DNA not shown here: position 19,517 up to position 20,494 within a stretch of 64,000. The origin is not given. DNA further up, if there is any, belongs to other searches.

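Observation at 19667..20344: Phage protein with a clear DnaA domain-IV (DnaA-box-binding) homology region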

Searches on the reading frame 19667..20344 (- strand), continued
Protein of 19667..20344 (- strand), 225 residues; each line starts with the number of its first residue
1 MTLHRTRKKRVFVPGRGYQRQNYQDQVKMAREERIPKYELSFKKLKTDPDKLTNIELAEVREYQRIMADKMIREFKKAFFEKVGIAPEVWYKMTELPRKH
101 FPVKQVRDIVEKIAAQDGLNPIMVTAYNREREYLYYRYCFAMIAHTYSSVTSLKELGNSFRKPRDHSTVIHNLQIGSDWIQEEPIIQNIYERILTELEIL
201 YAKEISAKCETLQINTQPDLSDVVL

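Call 55: find_related_loci(query=A2, collection=viral_contigs, flank=10000)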
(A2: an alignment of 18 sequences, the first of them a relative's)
Query A2 (167 aa) in viral_contigs; peptide patterns used: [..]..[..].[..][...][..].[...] (x = any residue, [..] = any of these).
600 stretches matched a pattern (row limit reached: there are more); 287 encode a relative of the query (tblastn E <= 1e-3); the best 80 are kept; 80 distinct loci.
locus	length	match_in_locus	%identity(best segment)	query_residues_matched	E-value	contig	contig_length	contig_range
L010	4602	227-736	39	1-167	2e-35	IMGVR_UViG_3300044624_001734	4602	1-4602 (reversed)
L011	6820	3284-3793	40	1-167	4e-35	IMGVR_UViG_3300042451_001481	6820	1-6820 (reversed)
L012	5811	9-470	38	17-167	1e-31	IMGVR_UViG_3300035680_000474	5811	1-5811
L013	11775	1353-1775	41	1-139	1e-29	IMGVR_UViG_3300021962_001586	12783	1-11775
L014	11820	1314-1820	38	1-167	2e-28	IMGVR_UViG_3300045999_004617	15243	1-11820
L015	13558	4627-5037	39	4-139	1e-28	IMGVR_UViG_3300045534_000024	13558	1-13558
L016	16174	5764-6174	38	5-139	5e-28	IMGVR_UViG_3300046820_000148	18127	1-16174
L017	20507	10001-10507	37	1-162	6e-28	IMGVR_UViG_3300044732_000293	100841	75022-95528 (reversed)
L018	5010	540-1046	37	1-162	5e-28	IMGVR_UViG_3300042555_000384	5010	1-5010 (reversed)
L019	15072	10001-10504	35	1-167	8e-28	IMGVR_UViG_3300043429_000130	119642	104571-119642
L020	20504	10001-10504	35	1-167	8e-28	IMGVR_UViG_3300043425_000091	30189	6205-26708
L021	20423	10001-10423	40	1-139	9e-28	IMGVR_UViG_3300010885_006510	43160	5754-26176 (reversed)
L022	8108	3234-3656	39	1-139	2e-27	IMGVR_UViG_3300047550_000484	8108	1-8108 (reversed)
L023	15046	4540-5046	35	1-167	2e-27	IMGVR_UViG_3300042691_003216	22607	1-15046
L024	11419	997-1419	38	1-139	3e-27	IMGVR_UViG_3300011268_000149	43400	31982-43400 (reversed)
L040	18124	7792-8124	36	22-134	1e-15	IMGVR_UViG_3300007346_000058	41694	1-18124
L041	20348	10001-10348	33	22-139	5e-14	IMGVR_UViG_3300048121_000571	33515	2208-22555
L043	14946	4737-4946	41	66-134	9e-13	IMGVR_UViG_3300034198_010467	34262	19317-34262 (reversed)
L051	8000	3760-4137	30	19-139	3e-11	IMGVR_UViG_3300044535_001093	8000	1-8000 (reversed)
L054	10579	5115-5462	30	22-139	6e-11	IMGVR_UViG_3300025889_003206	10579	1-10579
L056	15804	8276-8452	44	73-128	8e-11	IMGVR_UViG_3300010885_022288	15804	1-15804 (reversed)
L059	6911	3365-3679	35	2-114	2e-10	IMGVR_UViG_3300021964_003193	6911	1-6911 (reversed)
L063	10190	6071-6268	36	57-127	3e-10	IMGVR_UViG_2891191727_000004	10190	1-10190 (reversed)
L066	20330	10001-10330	29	38-162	2e-9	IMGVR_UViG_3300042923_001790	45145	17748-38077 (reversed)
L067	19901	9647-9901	31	56-139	1e-9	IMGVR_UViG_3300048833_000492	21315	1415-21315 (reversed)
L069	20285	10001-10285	28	38-142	2e-9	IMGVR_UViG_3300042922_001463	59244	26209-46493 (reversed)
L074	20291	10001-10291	28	39-138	5e-9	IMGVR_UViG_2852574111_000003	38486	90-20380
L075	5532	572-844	30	52-141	3e-9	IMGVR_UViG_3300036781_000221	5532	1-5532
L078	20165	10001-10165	36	73-126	4e-9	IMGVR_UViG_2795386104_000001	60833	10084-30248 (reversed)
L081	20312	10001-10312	37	11-114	7e-9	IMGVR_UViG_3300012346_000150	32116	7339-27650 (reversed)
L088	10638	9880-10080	40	67-133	9e-9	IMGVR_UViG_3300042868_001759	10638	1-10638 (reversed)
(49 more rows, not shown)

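Call 73: search_dna_similar(query=window:19667-20344:-, collection=phages, mode=protein, max_evalue=0.001, max_rows=30)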
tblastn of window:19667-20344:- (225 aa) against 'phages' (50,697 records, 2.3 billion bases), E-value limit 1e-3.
No match.

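Call 74: search_dna_similar(query=P0016, collection=phages, mode=protein, max_evalue=0.001, max_rows=40)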
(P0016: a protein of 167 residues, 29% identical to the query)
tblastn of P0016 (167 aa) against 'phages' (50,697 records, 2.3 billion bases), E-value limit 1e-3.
Records with a match: 19; places in all: 19; records where one place covers at least 80% of the query: 0.
Best place of each record, by identity: <60% 19.
By first word of the organism name: Bacteriophage 6; Caudoviricetes 3; Staphylococcus 2; Enterococcus 2; Bradyrhizobium 2; Campylobacter 2; Listeria 1; Microcystis 1.
By host as written in the record: - 11; Staphylococcus aureus 2; Campylobacter jejuni 2; Listeria monocytogenes 1; Enterococcus faecalis 1; Bradyrhizobium japonicum S10J 1; Bradyrhizobium elkanii USDA 76 1.
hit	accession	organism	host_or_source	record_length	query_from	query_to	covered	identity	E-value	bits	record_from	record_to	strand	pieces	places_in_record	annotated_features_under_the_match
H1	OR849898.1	Staphylococcus phage SA 1298 Kay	Staphylococcus aureus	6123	43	139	58%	31.6%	8e-8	56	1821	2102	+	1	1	record has no annotation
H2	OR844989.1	Staphylococcus phage SA 1306 Kay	Staphylococcus aureus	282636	43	139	58%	31.6%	8e-8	56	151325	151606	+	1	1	record has no annotation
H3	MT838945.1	Bacteriophage sp.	human fecal samples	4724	44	145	61%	27.2%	1e-4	47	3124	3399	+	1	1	record has no annotation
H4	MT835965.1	Bacteriophage sp.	human fecal samples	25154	52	139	53%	31.5%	8e-5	47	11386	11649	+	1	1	record has no annotation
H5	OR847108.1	Listeria phage LM 4-11-1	Listeria monocytogenes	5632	53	139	52%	31.8%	1e-4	47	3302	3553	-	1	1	record has no annotation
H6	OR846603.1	Enterococcus phage Efs 1-1-1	Enterococcus faecalis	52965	53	128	46%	35.1%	2e-5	49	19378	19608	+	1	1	record has no annotation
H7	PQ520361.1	Enterococcus phage IME_EF3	-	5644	53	128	46%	35.1%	2e-5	49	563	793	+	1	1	record has no annotation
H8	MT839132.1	Bacteriophage sp.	human fecal samples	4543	48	138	54%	28.4%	5e-4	45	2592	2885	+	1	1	record has no annotation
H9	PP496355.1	Microcystis phage Mvi-Yong1342-1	Microcystis viridis FACHB-1342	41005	66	130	39%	34.3%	8e-8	56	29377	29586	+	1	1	hypothetical protein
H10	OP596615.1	Bradyrhizobium phage ppBjS10J-1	Bradyrhizobium japonicum S10J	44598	53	139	52%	25.0%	7e-4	45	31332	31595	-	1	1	hypothetical protein (x2)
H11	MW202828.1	Caudoviricetes sp.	Manatee Spring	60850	67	131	39%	32.3%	7e-5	48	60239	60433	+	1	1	chromosomal replication initiation protein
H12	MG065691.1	Campylobacter phage A11a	Campylobacter jejuni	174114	53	135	50%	25.0%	9e-4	44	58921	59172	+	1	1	record has no annotation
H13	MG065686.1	Campylobacter phage A18a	Campylobacter jejuni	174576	53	135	50%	25.0%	9e-4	44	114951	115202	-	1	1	record has no annotation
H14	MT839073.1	Bacteriophage sp.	human fecal samples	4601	66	139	44%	28.0%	4e-4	45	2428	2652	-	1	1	record has no annotation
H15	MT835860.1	Bacteriophage sp.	human fecal samples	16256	51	124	44%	28.0%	9e-4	44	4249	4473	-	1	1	record has no annotation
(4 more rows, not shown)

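Call 88: search_protein_families(library=pfam, proteins=[L078:6454-6966:+, L043:3419-4141:+, L054:1493-2242:-, L056:5646-6194:+, L088:8381-9676:+, L088:8511-9608:+, L054:3032-3406:+, L074:12688-13371:+, L059:4032-4433:+, L081:12570-13904:+], max_evalue=0.001)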
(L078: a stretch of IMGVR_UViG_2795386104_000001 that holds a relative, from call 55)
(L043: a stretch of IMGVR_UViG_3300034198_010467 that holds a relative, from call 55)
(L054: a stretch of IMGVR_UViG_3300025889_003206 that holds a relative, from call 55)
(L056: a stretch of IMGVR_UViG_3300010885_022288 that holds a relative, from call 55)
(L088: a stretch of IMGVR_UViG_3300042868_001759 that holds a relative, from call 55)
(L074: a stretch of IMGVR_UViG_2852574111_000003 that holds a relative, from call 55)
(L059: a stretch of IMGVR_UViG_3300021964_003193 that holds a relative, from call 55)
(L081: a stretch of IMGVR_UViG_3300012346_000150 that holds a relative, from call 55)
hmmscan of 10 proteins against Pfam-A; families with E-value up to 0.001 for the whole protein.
L078:6454-6966:+ (170 aa): 1 family
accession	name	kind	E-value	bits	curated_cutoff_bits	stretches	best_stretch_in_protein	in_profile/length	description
PF10073.14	GapR_DNA-bd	-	6.8e-26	90.1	22.6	1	97-168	1-72/72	GapR-like, DNA-binding domain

L043:3419-4141:+ (240 aa): 0 families

L054:1493-2242:- (249 aa): 2 families
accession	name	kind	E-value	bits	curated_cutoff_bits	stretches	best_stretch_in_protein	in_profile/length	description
PF14297.12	Lin1244_N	-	8.2e-11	42.9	25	1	20-93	1-82/95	Lin1244/Lin1753-like, N-terminal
PF09524.15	Phg_2220_C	-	0.00098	19.6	27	0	166-236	2-71/73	Conserved phage C-terminus (Phg_2220_C)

L056:5646-6194:+ (182 aa): 1 family
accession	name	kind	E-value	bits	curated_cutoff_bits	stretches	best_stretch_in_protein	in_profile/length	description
PF04404.17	ERF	-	5e-21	75.7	25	1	10-136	1-139/153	ERF superfamily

L088:8381-9676:+ (431 aa): 1 family
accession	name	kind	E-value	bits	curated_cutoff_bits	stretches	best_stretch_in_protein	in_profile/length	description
PF00145.23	DNA_methylase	-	8.2e-46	157.4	22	1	1-420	1-321/324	C-5 cytosine-specific DNA methylase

L088:8511-9608:+ (365 aa): 0 families

L054:3032-3406:+ (124 aa): 0 families

L074:12688-13371:+ (227 aa): 1 family
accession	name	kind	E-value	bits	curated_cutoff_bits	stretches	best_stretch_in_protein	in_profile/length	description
PF12637.14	TSCPD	-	0.00041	21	22.8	1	149-198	18-61/88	TSCPD domain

L059:4032-4433:+ (133 aa): 1 family
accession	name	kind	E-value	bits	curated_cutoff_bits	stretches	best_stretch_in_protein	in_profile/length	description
PF01464.25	SLT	-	2.2e-05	24.4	21.3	1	22-68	11-56/117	Transglycosylase SLT domain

L081:12570-13904:+ (444 aa): 4 families
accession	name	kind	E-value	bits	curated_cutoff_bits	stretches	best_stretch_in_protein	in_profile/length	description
PF03796.21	DnaB_C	-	5.1e-86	288.6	27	1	176-437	1-255/255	DnaB-like helicase C terminal domain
PF00772.26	DnaB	-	1.3e-23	83.5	23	1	4-104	2-102/103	DnaB-like helicase N terminal domain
PF13481.12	AAA_25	-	4.6e-11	43.2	27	1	182-352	20-190/195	AAA domain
PF20307.4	divDNAB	-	0.0003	20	26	0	286-353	182-251/356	Divergent DnaB-like ATPase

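Call 105: search_protein_families(library=pfam, proteins=[L063:5708-6682:+, P0053, L075:557-1276:+, L051:3655-4317:+, L040:7522-8151:+, L041:9761-10360:+, L067:8693-9913:+, L066:8894-10312:+, L069:8594-10312:+, P0002], max_evalue=0.001)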
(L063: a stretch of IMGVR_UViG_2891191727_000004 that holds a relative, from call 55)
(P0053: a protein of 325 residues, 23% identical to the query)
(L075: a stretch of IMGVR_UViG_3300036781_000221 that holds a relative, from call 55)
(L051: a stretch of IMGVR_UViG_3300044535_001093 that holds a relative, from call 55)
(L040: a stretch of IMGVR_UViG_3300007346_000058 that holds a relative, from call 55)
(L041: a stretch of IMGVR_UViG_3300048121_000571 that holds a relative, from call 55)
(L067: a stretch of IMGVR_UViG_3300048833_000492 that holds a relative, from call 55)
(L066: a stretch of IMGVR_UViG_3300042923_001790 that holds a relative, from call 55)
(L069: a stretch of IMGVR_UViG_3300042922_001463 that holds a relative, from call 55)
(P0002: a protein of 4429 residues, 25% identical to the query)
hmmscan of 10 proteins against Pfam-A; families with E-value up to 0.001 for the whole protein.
L063:5708-6682:+ (324 aa): 1 family
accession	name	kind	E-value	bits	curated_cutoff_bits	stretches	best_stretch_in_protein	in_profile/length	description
PF08299.17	Bac_DnaA_C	-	2.8e-20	72.5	31.5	1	110-174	2-66/69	Bacterial dnaA protein helix-turn-helix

P0053 (325 aa): 1 family
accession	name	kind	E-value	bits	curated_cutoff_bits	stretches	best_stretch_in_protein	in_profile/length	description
PF08299.17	Bac_DnaA_C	-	7.8e-20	71.1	31.5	2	218-280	4-67/69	Bacterial dnaA protein helix-turn-helix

L075:557-1276:+ (239 aa): 1 family
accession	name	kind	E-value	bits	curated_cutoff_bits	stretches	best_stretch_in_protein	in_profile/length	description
PF08299.17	Bac_DnaA_C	-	2.5e-22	79.1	31.5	1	6-72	3-69/69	Bacterial dnaA protein helix-turn-helix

L051:3655-4317:+ (220 aa): 1 family
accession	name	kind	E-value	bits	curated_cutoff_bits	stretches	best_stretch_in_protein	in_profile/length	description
PF08299.17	Bac_DnaA_C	-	1.4e-15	57.5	31.5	1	74-137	4-67/69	Bacterial dnaA protein helix-turn-helix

L040:7522-8151:+ (209 aa): 1 family
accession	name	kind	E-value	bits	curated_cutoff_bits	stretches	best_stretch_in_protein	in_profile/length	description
PF08299.17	Bac_DnaA_C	-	1e-17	64.4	31.5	1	116-182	2-67/69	Bacterial dnaA protein helix-turn-helix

L041:9761-10360:+ (199 aa): 1 family
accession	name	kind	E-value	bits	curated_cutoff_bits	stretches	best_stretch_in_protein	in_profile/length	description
PF08299.17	Bac_DnaA_C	-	2.1e-20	72.9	31.5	1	106-173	2-68/69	Bacterial dnaA protein helix-turn-helix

L067:8693-9913:+ (406 aa): 5 families
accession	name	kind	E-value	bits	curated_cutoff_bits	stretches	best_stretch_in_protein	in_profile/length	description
PF08299.17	Bac_DnaA_C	-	5.1e-29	100.6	31.5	1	313-381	1-69/69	Bacterial dnaA protein helix-turn-helix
PF00308.24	Bac_DnaA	-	2e-28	100.1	23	1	68-224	1-161/162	Bacterial DnaA ATPAse domain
PF01695.23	IstB_IS21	-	4.7e-05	23.4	24.1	1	106-192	95-185/238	IstB-like ATP binding protein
PF13401.12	AAA_22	-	0.00015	22.5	27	0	106-140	8-42/130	AAA domain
PF13191.12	AAA_16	-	0.00074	20.5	32.6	1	104-196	25-112/167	AAA ATPase domain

L066:8894-10312:+ (472 aa): 7 families
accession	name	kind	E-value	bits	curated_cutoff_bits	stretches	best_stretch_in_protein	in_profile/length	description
PF00308.24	Bac_DnaA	-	2.9e-49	167.8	23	1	128-289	1-162/162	Bacterial DnaA ATPAse domain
PF08299.17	Bac_DnaA_C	-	4e-30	104.1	31.5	1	378-446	1-69/69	Bacterial dnaA protein helix-turn-helix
PF11638.13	DnaA_N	-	1.7e-15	56.9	24.6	1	13-74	2-64/65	DnaA N-terminal domain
PF01695.23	IstB_IS21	-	3.1e-06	27.3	24.1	1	168-267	96-195/238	IstB-like ATP binding protein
PF00004.35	AAA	-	4.8e-06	27.5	21.2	1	168-272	2-115/131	ATPase family associated with various cellular activities (AAA)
PF13191.12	AAA_16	-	0.00037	21.5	32.6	1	165-265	25-139/167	AAA ATPase domain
PF13401.12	AAA_22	-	0.00092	20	27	0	167-201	8-42/130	AAA domain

L069:8594-10312:+ (572 aa): 7 families
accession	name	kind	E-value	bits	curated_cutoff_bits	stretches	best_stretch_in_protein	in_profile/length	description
PF00308.24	Bac_DnaA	-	1.3e-49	169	23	1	228-389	1-162/162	Bacterial DnaA ATPAse domain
PF08299.17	Bac_DnaA_C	-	3.9e-30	104.1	31.5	1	478-546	1-69/69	Bacterial dnaA protein helix-turn-helix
PF11638.13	DnaA_N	-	1.1e-15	57.5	24.6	1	113-174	2-64/65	DnaA N-terminal domain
PF01695.23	IstB_IS21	-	2.5e-07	30.9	24.1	1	267-367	95-195/238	IstB-like ATP binding protein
PF00004.35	AAA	-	1.1e-06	29.5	21.2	1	268-372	2-115/131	ATPase family associated with various cellular activities (AAA)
PF13401.12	AAA_22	-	0.00025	21.8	27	0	267-361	8-119/130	AAA domain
PF13191.12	AAA_16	-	0.0004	21.4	32.6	1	265-365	25-139/167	AAA ATPase domain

P0002 (4429 aa): 10 families
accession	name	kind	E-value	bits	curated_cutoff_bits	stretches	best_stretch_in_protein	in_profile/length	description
PF00092.34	VWA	-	0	3262.8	23.8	22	17-188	1-174/174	von Willebrand factor type A domain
PF13519.12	VWA_2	-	1.9e-276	897.2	27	22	18-130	1-106/107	von Willebrand factor type A domain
PF13768.12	VWA_3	-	1.3e-45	155.7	27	0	214-353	1-135/155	von Willebrand factor type A domain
PF20782.3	TssR_VWA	-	3.1e-34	118.8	25.7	0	213-286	47-121/304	TssR protein VWA domain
PF25755.1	Phage_T3_1_05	-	3.1e-11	43.5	27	0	2834-2857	30-53/73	Enterobacteria phage T3 gene 1.05 protein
PF24529.1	CFAP47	-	5.9e-09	36.4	27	0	2859-2887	20-48/166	Cilia- and flagella-associated protein 47 domain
PF23409.1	Beta-prop_EML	-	9.4e-09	35.6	88.2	0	558-619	75-136/267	Echinoderm microtubule-associated protein first beta-propeller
PF00244.26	14-3-3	-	7.3e-08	32.7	33.2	0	950-1000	43-93/223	14-3-3 protein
PF03295.19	Pox_TAA1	-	2.5e-05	24.5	27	0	1266-1287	20-41/63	Poxvirus trans-activator protein A1 C-terminal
PF25536.1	DUF7920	-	0.00058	19.4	27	0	316-368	76-128/315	Domain of unknown function (DUF7920)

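Call 110: fold_search(model_id=the predicted structure, library=viral)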
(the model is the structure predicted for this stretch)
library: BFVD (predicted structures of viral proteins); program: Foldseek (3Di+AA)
matches with E <= 10: 302; with E <= 0.001: 6
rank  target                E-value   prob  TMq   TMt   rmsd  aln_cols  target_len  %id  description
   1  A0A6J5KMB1            3.5e-04  1.00  0.41  0.62   7.1       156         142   22  Chromosomal replication initiator, DnaA C-terminal [uncultured Caudovirales phage]
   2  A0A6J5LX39            4.5e-04  1.00  0.40  0.66  10.4       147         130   18  Chromosomal replication initiator, DnaA C-terminal [uncultured Caudovirales phage]
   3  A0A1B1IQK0            4.7e-04  1.00  0.40  0.72   4.6       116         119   18  (no name in the UniProt tables at hand)
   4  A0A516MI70            6.1e-04  1.00  0.41  0.50   3.0       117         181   19  (no name in the UniProt tables at hand)
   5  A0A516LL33            6.4e-04  1.00  0.42  0.59   6.7       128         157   19  (no name in the UniProt tables at hand)
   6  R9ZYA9                9.2e-04  1.00  0.38  0.55   6.7       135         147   19  DnaA protein [Cellulophaga phage phi19:1]
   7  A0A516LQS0            1.0e-03  1.00  0.36  0.61  10.3       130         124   22  (no name in the UniProt tables at hand)
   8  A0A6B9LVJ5            1.1e-03  1.00  0.40  0.75   2.4       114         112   21  Bacterial helix-turn-helix protein [Flavobacterium phage vB_FspS_tooticki6-1]
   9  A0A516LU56            1.4e-03  1.00  0.39  0.64   9.8       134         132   19  (no name in the UniProt tables at hand)
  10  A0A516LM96            1.5e-03  1.00  0.36  0.49  13.1       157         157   20  (no name in the UniProt tables at hand)
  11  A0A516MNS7            1.7e-03  1.00  0.39  0.56   5.0       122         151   19  (no name in the UniProt tables at hand)
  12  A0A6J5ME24            2.0e-03  1.00  0.41  0.84   2.0       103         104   17  Chromosomal replication initiator, DnaA C-terminal [uncultured Caudovirales phage]
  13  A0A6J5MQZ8            2.0e-03  1.00  0.38  0.47  14.8       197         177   16  Chromosomal replication initiator, DnaA C-terminal [uncultured Caudovirales phage]
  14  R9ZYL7                2.2e-03  1.00  0.43  0.69   3.3       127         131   18  DnaA protein [Cellulophaga phage phi19:3]
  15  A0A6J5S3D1            3.0e-03  1.00  0.37  0.40  12.2       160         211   12  Chromosomal replication initiator, DnaA C-terminal [uncultured Caudovirales phage]
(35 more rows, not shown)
